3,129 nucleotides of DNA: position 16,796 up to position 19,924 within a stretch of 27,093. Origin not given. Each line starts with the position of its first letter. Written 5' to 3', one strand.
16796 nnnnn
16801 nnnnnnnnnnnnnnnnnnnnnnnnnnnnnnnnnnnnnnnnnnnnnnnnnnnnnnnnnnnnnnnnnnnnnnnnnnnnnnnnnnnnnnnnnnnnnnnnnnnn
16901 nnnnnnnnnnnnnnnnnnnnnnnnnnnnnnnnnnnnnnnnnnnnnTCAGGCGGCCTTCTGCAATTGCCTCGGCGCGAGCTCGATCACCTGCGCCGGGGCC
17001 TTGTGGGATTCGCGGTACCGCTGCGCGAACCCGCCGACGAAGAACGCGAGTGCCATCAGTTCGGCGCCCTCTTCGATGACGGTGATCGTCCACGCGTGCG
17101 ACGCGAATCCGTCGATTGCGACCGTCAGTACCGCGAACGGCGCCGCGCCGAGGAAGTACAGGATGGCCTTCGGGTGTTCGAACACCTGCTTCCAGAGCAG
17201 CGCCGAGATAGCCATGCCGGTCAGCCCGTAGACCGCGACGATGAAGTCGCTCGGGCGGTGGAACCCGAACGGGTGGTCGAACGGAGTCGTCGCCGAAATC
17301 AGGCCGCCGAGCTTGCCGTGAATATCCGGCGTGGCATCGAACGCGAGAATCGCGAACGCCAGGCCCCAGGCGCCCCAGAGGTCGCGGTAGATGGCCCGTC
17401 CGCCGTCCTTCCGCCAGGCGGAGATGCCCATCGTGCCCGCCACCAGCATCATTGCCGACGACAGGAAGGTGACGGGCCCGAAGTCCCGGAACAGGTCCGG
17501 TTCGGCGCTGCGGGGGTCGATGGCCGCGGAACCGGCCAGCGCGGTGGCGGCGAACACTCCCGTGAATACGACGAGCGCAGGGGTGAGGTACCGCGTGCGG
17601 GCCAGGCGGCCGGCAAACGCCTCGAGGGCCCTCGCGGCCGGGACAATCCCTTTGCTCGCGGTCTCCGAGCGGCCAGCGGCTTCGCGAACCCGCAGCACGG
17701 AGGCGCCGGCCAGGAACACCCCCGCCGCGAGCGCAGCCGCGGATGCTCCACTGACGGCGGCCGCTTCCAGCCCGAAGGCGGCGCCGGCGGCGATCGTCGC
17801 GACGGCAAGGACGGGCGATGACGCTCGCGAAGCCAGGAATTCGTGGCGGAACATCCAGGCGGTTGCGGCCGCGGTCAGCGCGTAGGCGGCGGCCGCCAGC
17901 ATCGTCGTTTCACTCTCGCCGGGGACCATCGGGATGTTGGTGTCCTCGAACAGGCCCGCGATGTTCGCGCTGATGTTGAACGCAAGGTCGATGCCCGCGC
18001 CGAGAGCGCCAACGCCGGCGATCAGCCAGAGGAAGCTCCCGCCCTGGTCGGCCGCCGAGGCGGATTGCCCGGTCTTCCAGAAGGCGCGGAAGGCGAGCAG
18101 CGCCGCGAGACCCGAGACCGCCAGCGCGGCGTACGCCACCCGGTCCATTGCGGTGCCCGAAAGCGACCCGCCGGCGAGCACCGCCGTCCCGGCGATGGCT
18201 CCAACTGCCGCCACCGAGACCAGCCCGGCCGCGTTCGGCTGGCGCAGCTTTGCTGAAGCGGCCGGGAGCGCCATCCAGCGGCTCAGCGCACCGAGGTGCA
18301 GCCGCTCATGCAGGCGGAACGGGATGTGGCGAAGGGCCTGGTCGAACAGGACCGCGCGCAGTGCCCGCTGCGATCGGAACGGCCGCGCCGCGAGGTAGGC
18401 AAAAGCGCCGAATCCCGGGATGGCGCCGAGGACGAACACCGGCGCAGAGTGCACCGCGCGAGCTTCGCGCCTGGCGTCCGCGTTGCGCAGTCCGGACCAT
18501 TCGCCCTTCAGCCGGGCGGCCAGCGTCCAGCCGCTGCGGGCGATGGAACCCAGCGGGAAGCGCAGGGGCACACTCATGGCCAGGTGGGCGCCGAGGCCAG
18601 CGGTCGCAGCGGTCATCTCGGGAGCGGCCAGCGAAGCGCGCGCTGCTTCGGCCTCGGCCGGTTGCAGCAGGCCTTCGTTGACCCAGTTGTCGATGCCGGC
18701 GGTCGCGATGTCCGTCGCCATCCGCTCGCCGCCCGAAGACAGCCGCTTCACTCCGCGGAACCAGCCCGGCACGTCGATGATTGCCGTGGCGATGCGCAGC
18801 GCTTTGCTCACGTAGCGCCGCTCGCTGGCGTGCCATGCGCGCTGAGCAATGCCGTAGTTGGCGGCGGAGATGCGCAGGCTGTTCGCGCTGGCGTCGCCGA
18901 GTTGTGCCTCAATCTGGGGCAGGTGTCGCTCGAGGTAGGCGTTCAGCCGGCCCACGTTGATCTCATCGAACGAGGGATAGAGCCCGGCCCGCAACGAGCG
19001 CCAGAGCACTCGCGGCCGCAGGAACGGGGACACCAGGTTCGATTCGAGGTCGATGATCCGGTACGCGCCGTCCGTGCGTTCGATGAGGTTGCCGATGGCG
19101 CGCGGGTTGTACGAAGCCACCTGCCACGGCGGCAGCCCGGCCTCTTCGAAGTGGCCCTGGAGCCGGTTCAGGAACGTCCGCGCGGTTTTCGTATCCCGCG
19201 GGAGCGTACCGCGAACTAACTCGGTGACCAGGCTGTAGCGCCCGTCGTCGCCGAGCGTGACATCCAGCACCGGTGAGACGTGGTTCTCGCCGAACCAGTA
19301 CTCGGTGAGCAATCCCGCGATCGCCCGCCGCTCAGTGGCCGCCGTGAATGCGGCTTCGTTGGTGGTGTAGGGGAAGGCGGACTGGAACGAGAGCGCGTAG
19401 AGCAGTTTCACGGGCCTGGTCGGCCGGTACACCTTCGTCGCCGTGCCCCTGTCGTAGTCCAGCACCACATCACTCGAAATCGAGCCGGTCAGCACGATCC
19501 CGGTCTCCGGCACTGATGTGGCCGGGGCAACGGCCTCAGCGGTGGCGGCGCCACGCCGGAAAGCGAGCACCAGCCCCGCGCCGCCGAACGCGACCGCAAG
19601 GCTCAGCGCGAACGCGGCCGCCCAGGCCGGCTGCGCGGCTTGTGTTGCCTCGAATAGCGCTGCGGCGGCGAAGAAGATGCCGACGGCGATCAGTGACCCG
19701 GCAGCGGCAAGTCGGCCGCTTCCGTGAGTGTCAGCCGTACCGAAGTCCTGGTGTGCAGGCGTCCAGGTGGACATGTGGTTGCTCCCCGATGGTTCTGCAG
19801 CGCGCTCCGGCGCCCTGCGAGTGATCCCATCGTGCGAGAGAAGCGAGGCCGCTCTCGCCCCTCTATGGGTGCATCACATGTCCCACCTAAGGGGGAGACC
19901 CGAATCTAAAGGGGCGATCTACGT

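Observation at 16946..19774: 942-aa pseudokinase-like domain embedded in a polytopic membrane protein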

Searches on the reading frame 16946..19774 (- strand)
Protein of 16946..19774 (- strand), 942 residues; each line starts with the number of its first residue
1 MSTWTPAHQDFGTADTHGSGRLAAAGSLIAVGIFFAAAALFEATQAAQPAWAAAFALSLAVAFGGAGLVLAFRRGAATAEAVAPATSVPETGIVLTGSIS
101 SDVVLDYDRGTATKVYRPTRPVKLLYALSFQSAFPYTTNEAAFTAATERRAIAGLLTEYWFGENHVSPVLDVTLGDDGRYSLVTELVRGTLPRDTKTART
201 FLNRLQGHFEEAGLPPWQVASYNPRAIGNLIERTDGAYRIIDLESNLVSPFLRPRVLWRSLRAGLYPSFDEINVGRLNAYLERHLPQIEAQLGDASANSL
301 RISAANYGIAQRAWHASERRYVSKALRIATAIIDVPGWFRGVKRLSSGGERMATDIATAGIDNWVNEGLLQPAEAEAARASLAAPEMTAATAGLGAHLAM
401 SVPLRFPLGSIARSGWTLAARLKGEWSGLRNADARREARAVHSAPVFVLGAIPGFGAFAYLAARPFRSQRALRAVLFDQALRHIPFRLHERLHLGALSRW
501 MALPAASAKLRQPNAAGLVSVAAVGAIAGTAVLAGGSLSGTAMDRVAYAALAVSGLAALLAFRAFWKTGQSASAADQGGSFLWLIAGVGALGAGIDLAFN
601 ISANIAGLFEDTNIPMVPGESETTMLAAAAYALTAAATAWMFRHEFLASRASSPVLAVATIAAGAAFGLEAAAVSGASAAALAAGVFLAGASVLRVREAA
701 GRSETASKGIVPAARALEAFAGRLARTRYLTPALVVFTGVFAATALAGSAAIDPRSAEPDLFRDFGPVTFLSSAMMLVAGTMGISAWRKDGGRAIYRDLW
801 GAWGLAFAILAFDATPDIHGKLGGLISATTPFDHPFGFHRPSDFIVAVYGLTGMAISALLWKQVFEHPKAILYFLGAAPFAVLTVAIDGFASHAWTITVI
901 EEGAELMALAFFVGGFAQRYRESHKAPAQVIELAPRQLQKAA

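Call 5: search_protein_families(library=pfam, proteins=[window:16946-19774:-], max_evalue=0.01)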
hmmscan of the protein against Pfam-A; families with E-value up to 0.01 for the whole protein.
window:16946-19774:- (942 aa): 0 families

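Call 6: search_protein_families(library=ncbifam, proteins=[window:16946-19774:-], max_evalue=0.01)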
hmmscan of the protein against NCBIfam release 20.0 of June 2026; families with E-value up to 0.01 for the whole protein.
window:16946-19774:- (942 aa): 0 families

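Call 7: find_homologous_proteins(query=window:16946-19774:-)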
Query window:16946-19774:- (942 aa): 103 proteins with E <= 0.001 among 8000 candidates.
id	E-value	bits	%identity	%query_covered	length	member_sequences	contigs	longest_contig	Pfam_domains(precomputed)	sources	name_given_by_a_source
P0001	0.0e+0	2025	100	100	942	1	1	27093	-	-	-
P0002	0.0e+0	1530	77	100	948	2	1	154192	-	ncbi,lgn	-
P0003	0.0e+0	1198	62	100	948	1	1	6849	-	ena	-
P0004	0.0e+0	1191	62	100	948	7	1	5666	-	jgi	jgi:hypothetical protein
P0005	0.0e+0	1189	60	100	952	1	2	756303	-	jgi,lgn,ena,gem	-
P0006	0.0e+0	1177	63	99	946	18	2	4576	-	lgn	-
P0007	0.0e+0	1143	62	90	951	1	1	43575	-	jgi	-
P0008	0.0e+0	1124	60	100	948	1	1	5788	-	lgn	-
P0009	8.3e-262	889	53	88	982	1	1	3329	-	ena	-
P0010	2.0e-257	875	51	92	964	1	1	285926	-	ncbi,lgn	ncbi:MAG: hypothetical protein WD557_10505 [Dehalococcoidia bacterium]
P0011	6.9e-257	873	52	91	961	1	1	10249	-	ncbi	-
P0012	1.1e-254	866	50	92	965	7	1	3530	-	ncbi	-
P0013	2.4e-196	673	58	62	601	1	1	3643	-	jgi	jgi:hypothetical protein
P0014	4.5e-162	559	48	68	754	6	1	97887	-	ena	-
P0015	2.4e-161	557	49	64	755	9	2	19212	-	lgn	-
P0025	7.9e-150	519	45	64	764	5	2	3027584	-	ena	-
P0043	2.1e-137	478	44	62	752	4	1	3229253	-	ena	-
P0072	6.8e-96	340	36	66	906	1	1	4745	PF01569.28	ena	-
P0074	2.4e-78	282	40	43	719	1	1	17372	PF01569.28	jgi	jgi:undecaprenyl-diphosphatase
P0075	2.1e-76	276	41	42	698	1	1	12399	PF01569.28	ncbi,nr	ncbi:MAG: hypothetical protein DCC58_07935 [Chloroflexi bacterium]|nr:MAG: hypothetical protein DCC5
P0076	2.8e-76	275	39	45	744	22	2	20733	PF01569.28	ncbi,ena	-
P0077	4.9e-76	275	41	44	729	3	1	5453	PF01569.28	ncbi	-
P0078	5.1e-76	275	42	41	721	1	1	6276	PF01569.28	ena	-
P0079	6.0e-74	268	41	43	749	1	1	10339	PF01569.28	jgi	jgi:undecaprenyl-diphosphatase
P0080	2.3e-73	266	39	43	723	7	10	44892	PF01569.28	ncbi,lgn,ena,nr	ncbi:MAG TPA: phosphatase PAP2 family protein [Thermomicrobiales bacterium]|nr:phosphatase PAP2 fami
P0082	4.1e-73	265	39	41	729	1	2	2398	PF01569.28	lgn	-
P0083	1.2e-72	263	36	51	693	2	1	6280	PF01569.28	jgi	jgi:membrane-associated phospholipid phosphatase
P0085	4.2e-72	262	40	44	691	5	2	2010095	PF01569.28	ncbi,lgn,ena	-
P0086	8.2e-72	261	39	41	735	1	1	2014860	PF01569.28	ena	-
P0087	1.0e-71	260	39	41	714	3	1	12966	PF01569.28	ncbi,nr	ncbi:MAG TPA: phosphatase PAP2 family protein [Thermomicrobiales bacterium]|nr:phosphatase PAP2 fami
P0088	2.5e-71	259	41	42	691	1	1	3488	PF01569.28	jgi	jgi:undecaprenyl-diphosphatase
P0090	4.4e-71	258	39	41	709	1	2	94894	PF01569.28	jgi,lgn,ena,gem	-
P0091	1.4e-70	257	39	41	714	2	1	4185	PF01569.28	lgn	-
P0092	9.1e-70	254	41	42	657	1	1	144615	PF01569.28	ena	-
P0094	1.6e-68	250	40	42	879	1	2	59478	PF01569.28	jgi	jgi:membrane-associated phospholipid phosphatase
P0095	3.5e-68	249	39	44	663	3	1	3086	PF01569.28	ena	-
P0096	8.0e-68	247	39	43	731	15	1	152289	PF01569.28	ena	-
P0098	2.4e-67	246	38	40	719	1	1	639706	PF01569.28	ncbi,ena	-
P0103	4.0e-58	215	36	44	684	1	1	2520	PF01569.28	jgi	jgi:membrane-associated phospholipid phosphatase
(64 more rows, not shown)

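Call 8: search_solved_structures(query=window:16946-19774:-, max_evalue=10)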
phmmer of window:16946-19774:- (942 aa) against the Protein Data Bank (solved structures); distinct sequences matched with E-value up to 10: 1.
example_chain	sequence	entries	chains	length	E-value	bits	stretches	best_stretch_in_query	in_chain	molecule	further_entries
3qsz_A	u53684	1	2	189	1.3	10.1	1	412-483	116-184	STAR-related lipid transfer protein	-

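Call 26: find_encoding_contigs(protein=P0002, flank=10000, max_places=2)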
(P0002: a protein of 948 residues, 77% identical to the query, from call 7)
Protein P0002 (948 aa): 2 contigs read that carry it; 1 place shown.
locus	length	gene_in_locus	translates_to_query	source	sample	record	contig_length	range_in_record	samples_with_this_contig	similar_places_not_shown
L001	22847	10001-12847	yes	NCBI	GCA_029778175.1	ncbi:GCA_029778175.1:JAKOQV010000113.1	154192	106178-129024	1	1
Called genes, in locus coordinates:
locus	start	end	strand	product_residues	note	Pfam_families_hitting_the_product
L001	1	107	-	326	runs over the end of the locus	PF13439:Glyco_transf_4, PF13579:Glyco_trans_4_4, PF00534:Glycos_transf_1, PF13692:Glyco_trans_1_4, PF13524:Glyco_trans_1_2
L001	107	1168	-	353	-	PF13439:Glyco_transf_4, PF13579:Glyco_trans_4_4, PF00534:Glycos_transf_1, PF13692:Glyco_trans_1_4, PF13524:Glyco_trans_1_2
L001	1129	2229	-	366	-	-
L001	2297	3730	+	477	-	PF04932:Wzy_C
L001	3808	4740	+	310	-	PF01933:CofD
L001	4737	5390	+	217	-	PF01983:CofC, PF12804:NTP_transf_3 (weak)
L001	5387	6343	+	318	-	PF01497:Peripla_BP_2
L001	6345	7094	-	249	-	-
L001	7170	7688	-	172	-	-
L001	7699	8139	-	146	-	-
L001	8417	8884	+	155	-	PF00132:Hexapep (faint), PF14602:Hexapep_2 (faint)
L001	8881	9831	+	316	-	-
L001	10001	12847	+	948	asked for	-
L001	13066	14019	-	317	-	PF00561:Abhydrolase_1, PF12146:Hydrolase_4, PF12697:Abhydrolase_6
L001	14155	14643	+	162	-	-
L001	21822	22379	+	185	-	PF14378:PAP2_3 (faint), PF01569:PAP2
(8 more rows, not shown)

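Call 27: find_encoding_contigs(protein=P0010, flank=8000, max_places=1)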
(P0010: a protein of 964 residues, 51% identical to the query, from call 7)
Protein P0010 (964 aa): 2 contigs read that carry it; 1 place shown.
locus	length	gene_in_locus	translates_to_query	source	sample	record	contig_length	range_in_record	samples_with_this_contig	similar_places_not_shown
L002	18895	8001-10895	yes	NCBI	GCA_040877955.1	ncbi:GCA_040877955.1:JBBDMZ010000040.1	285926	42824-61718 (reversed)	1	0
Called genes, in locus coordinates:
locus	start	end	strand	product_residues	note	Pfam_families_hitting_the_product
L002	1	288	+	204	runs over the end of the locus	PF01243:PNPOx_N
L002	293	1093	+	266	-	PF03976:PPK2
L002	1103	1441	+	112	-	-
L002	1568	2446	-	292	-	PF00248:Aldo_ket_red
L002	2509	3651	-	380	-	-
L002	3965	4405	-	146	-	PF13274:SocA_Panacea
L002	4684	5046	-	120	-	-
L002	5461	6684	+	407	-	PF00296:Bac_luciferase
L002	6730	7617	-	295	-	PF00561:Abhydrolase_1, PF12146:Hydrolase_4, PF12697:Abhydrolase_6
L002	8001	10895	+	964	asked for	-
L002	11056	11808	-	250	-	PF00106:adh_short, PF08659:KR, PF13561:adh_short_C2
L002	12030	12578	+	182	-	PF00132:Hexapep (weak), PF25087:GMPPB_C (faint), PF25084:LbH_EIF2B (weak), PF00132:Hexapep (weak)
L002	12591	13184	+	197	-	PF11361:DUF3159 (weak)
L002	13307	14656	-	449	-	-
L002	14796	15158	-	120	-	PF00903:Glyoxalase, PF18029:Glyoxalase_6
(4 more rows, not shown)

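Call 28: find_encoding_contigs(protein=P0005, flank=8000, max_places=1)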
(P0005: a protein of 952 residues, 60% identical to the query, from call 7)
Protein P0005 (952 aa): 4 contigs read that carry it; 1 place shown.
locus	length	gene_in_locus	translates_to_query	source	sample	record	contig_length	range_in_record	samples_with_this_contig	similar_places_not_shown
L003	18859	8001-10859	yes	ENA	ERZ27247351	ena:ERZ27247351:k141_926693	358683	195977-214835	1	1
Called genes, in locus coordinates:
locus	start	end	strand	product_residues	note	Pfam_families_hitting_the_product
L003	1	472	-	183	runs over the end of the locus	PF03473:MOSC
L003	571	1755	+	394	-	PF00108:Thiolase_N, PF22691:Thiolase_C_1 (faint), PF00109:ketoacyl-synt (faint), PF02803:Thiolase_C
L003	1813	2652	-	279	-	PF05175:MTS (weak), PF13489:Methyltransf_23, PF01209:Ubie_methyltran, PF07021:MetW (weak), PF08241:Methyltransf_11, PF08242:Methyltransf_12, PF13649:Methyltransf_25, PF13847:Methyltransf_31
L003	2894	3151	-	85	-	-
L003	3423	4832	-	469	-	PF12146:Hydrolase_4 (faint)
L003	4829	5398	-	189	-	PF00908:dTDP_sugar_isom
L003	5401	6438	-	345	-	PF01073:3Beta_HSD, PF01370:Epimerase, PF04321:RmlD_sub_bind, PF05368:NmrA (faint), PF07993:NAD_binding_4 (faint), PF13460:NAD_binding_10, PF16363:GDP_Man_Dehyd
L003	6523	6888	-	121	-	-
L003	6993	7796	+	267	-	PF00561:Abhydrolase_1, PF12146:Hydrolase_4, PF12697:Abhydrolase_6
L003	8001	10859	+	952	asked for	-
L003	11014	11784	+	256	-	-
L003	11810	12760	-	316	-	PF00561:Abhydrolase_1, PF12146:Hydrolase_4, PF12697:Abhydrolase_6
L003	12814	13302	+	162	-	-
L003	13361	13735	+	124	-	-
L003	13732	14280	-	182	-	-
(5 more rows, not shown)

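Call 29: find_encoding_contigs(protein=P0025, flank=8000, max_places=1)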
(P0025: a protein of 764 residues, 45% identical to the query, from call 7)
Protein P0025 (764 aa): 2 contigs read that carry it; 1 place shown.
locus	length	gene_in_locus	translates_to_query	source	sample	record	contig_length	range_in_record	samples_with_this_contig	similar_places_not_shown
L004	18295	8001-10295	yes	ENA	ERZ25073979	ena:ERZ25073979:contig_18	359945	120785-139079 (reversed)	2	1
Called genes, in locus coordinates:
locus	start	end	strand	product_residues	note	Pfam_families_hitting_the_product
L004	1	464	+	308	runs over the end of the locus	PF01527:HTH_Tnp_1 (weak), PF13011:LZ_Tnp_IS481 (weak), PF13384:HTH_23, PF13518:HTH_28, PF13551:HTH_29 (weak), PF13565:HTH_32, PF00665:rve, PF13683:rve_3, +1 more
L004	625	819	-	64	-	-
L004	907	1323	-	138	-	-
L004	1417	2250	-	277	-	-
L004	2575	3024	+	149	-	PF00254:FKBP_C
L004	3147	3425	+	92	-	PF00076:RRM_1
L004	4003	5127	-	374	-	PF03537:Glyco_hydro_114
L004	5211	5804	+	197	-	PF01613:Flavin_Reduct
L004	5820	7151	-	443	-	PF02515:CoA_transf_3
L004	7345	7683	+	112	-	-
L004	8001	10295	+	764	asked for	-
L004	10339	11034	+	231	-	PF01569:PAP2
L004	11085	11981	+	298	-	PF01370:Epimerase, PF08338:DUF1731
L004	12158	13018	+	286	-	PF08668:HDOD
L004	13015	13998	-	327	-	-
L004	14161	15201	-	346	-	PF00892:EamA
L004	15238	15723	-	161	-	PF00075:RNase_H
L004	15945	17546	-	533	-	-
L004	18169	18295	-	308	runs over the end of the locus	PF01527:HTH_Tnp_1 (weak), PF13011:LZ_Tnp_IS481 (weak), PF13384:HTH_23, PF13518:HTH_28, PF13551:HTH_29 (weak), PF13565:HTH_32, PF00665:rve, PF13683:rve_3, +1 more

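Call 33: find_encoding_contigs(protein=P0085, flank=8000, max_places=1)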
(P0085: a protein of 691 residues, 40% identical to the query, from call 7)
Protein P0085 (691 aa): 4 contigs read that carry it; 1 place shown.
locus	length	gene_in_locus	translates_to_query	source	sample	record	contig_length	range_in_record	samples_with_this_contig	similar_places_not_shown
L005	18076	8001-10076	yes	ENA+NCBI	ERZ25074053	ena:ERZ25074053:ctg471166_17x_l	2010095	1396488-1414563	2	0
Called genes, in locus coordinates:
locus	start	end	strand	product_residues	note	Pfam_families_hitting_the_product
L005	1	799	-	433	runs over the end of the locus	PF02636:Methyltransf_28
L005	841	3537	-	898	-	PF18981:InlK_D3 (faint), PF13750:Big_3_3 (faint), PF19077:Big_13 (faint), PF02494:HYR (weak), PF23237:HYR_4C (faint), PF15418:DUF4625 (faint), PF16403:Bact_surface_Ig-like (faint), PF02494:HYR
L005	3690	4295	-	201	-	-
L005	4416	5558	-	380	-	PF00285:Citrate_synt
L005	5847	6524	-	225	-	PF12697:Abhydrolase_6 (faint), PF20408:Abhydrolase_11, PF01738:DLH, PF12695:Abhydrolase_5 (weak), PF12146:Hydrolase_4 (faint)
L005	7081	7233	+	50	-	-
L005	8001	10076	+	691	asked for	PF01569:PAP2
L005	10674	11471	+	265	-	PF02812:ELFV_dehydrog_N, PF00208:ELFV_dehydrog, PF02826:2-Hacid_dh_C (faint)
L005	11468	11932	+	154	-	PF00208:ELFV_dehydrog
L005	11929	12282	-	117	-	PF07719:TPR_2 (faint), PF00515:TPR_1 (faint), PF13428:TPR_14 (faint), PF13432:TPR_16 (weak), PF13414:TPR_11, PF13181:TPR_8 (faint)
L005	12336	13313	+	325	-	PF13714:PEP_mutase, PF00463:ICL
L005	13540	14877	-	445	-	PF04434:SWIM (faint), PF01609:DDE_Tnp_1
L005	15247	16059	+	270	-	PF01555:N6_N4_Mtase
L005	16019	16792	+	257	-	PF14511:RE_EcoO109I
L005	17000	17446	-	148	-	-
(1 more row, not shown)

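Call 34: find_encoding_contigs(protein=P0043, flank=8000, max_places=1)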
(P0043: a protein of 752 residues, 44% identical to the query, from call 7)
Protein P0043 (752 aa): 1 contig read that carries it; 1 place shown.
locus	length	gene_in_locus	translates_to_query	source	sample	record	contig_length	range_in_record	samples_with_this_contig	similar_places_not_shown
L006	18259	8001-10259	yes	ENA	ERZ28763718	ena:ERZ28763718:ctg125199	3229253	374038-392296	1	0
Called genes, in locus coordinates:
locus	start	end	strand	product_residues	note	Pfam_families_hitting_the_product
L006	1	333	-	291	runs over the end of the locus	PF03279:Lip_A_acyltrans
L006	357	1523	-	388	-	PF01658:Inos-1-P_synth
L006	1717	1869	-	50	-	PF18930:DUF5679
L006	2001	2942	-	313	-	PF01509:TruB_N, PF16198:TruB_C_2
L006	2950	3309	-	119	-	PF02033:RBFA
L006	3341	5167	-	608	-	PF04760:IF2_N, PF00009:GTP_EFTU, PF01926:MMR_HSR1, PF22042:EF-G_D2, PF11987:IF-2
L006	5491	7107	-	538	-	PF08529:NusA_N, PF13184:KH_NusA_1st, PF26594:KH_NusA_2nd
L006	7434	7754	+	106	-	-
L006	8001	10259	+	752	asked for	-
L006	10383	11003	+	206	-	PF01569:PAP2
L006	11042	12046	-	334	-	PF00962:A_deaminase, PF19326:AMP_deaminase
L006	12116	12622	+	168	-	PF00156:Pribosyltran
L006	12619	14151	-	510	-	PF07690:MFS_1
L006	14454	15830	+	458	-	PF00202:Aminotran_3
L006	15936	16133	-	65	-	PF08279:HTH_11 (faint), PF12844:HTH_19 (weak), PF13560:HTH_31, PF01381:HTH_3, PF13413:HTH_25 (weak), PF13443:HTH_26 (weak)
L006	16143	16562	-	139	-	-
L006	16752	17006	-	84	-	-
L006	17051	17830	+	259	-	PF13489:Methyltransf_23, PF01209:Ubie_methyltran, PF07021:MetW (weak), PF01135:PCMT (weak), PF13847:Methyltransf_31, PF08241:Methyltransf_11, PF08242:Methyltransf_12, PF13649:Methyltransf_25, +2 more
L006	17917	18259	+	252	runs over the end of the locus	PF01738:DLH, PF08840:BAAT_C (faint), PF00326:Peptidase_S9 (weak)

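Call 71: search_protein_families(library=pfam, proteins=[L004:7345-7683:+, L006:7434-7754:+], max_evalue=0.01)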
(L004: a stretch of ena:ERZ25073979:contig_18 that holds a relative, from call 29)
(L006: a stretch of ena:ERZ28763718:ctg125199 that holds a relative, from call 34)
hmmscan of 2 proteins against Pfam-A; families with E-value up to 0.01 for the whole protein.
L004:7345-7683:+ (112 aa): 0 families

L006:7434-7754:+ (106 aa): 0 families
